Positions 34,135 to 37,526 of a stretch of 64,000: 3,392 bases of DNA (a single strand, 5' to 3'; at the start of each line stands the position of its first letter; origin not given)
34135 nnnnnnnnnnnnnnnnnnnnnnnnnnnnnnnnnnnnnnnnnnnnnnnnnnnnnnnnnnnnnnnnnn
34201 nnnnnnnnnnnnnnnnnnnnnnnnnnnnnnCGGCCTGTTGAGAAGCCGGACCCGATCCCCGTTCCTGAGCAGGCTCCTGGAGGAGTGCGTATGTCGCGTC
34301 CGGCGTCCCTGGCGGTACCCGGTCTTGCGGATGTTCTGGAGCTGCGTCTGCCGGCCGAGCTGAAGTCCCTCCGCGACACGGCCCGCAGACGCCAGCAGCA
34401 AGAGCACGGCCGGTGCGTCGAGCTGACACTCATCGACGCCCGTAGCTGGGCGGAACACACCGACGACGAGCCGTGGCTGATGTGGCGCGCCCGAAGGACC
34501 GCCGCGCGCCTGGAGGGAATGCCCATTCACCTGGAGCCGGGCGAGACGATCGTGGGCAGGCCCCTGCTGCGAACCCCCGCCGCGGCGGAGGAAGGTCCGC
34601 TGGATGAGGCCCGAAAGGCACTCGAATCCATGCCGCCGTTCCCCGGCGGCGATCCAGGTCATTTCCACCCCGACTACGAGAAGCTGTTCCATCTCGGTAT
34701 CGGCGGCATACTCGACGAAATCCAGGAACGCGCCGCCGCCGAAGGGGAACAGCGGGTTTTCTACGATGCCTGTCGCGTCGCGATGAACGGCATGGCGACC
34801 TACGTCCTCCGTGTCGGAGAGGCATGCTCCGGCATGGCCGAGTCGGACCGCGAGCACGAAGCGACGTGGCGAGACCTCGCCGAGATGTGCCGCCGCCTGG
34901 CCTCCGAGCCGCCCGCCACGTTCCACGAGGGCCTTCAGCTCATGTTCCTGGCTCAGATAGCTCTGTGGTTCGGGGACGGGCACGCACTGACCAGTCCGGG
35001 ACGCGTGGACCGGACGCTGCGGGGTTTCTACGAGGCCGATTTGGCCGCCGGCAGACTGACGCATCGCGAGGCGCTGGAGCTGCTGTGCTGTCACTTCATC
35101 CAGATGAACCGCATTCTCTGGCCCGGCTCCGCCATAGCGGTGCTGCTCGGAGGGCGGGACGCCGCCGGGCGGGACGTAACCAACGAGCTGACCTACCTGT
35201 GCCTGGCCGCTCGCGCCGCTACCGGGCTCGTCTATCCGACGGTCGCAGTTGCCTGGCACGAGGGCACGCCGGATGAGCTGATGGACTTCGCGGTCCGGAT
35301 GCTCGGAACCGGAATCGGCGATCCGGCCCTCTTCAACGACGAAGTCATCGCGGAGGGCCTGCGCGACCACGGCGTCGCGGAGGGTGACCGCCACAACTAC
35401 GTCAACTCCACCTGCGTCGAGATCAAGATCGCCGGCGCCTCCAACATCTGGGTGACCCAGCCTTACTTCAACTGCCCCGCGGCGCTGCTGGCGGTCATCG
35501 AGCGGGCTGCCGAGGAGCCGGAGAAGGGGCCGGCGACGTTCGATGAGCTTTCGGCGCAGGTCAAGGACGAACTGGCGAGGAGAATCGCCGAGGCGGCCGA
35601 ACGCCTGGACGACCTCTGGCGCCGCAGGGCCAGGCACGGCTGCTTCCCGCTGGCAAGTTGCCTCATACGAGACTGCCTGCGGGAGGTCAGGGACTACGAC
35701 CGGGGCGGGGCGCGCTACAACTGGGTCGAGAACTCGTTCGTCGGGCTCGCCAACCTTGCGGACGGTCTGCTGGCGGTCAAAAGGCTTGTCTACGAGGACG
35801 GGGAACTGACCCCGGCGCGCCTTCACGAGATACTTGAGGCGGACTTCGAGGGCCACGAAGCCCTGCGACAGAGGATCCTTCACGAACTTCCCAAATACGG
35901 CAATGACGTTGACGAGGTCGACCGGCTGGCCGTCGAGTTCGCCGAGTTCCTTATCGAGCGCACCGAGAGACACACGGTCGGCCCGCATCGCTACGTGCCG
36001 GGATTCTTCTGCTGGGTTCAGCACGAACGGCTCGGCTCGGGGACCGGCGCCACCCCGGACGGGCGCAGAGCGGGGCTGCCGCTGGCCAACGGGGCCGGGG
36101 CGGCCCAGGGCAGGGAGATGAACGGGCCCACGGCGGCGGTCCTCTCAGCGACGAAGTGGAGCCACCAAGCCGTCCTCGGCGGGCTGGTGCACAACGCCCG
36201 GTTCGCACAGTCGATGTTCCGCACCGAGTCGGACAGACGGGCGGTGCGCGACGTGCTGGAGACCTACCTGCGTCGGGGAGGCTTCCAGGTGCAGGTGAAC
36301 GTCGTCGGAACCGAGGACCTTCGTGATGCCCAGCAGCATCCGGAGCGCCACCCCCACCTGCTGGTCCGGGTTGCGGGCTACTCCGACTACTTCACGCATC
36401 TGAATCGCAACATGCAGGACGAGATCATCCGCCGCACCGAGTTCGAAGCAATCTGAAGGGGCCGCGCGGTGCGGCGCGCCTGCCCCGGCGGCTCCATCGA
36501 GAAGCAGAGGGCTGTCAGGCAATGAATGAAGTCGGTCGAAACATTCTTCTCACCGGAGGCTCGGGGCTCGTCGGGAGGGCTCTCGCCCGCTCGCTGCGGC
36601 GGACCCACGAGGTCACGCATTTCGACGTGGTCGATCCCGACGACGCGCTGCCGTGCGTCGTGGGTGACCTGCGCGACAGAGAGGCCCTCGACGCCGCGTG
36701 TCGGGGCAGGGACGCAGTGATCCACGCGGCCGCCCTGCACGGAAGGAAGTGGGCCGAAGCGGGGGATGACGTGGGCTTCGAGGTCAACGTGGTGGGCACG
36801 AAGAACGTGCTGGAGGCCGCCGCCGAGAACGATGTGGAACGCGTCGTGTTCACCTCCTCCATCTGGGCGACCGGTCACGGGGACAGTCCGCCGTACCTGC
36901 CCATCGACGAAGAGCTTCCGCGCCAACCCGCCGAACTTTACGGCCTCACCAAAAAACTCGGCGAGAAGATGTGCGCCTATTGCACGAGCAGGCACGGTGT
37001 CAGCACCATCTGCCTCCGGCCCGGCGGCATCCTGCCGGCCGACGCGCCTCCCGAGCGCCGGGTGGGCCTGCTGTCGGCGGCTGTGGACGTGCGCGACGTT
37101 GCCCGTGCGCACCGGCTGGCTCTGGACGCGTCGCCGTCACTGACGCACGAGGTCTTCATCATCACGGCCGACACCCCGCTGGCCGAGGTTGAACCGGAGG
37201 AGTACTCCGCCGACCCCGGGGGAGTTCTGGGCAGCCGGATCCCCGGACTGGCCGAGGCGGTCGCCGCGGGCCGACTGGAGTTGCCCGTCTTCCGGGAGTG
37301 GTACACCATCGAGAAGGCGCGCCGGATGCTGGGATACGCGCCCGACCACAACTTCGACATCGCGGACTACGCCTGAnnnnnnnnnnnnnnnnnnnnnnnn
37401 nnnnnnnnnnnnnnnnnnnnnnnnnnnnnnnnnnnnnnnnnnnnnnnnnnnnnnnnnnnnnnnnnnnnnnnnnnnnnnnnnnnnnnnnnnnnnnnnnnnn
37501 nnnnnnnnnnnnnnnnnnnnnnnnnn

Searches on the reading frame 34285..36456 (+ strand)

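Call 46: search_protein_families(library=pfam, proteins=[window:34285-36456:+], max_evalue=0.00001)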
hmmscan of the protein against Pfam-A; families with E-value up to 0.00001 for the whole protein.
window:34285-36456:+ (723 aa): 2 families
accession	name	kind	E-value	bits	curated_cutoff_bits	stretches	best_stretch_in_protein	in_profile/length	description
PF02901.20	PFL-like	-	2.1e-103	347.6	24.3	1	123-564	156-626/647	Pyruvate formate lyase-like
PF01228.26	Gly_radical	-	7.2e-24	84.8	22.2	1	601-704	2-106/106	Glycine radical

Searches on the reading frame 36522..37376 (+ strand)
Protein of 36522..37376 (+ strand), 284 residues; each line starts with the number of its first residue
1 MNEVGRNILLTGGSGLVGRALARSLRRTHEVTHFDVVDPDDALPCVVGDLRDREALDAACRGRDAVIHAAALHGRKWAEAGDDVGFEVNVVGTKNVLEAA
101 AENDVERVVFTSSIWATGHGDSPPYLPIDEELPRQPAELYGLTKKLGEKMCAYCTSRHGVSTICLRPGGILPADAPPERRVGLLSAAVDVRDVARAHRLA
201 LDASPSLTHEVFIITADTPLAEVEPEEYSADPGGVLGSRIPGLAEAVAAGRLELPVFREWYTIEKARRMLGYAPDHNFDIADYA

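Call 46: search_protein_families(library=pfam, proteins=[window:36522-37376:+], max_evalue=0.00001)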
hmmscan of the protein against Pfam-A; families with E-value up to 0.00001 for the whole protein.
window:36522-37376:+ (284 aa): 7 families
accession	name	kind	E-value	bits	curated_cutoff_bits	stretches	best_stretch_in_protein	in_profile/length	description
PF01370.27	Epimerase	-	3.6e-30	105.6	20.9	1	8-168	1-170/240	NAD dependent epimerase/dehydratase family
PF01073.25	3Beta_HSD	-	3.7e-21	75.8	22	1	10-170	2-181/280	3-beta hydroxysteroid dehydrogenase/isomerase family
PF04321.23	RmlD_sub_bind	-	1.2e-15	57.8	27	1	7-155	2-140/287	RmlD substrate binding domain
PF02719.21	Polysacc_synt_2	-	8.5e-14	51.8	20.2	1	44-113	57-128/293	Polysaccharide biosynthesis protein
PF13460.12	NAD_binding_10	-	8.7e-12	45.7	27.2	1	12-119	1-104/184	NAD(P)H-binding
PF16363.11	GDP_Man_Dehyd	-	7.1e-10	39.3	27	1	23-164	34-177/332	GDP-mannose 4,6 dehydratase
PF07993.18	NAD_binding_4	-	5.3e-09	36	20.1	1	56-172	82-209/258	Male sterility protein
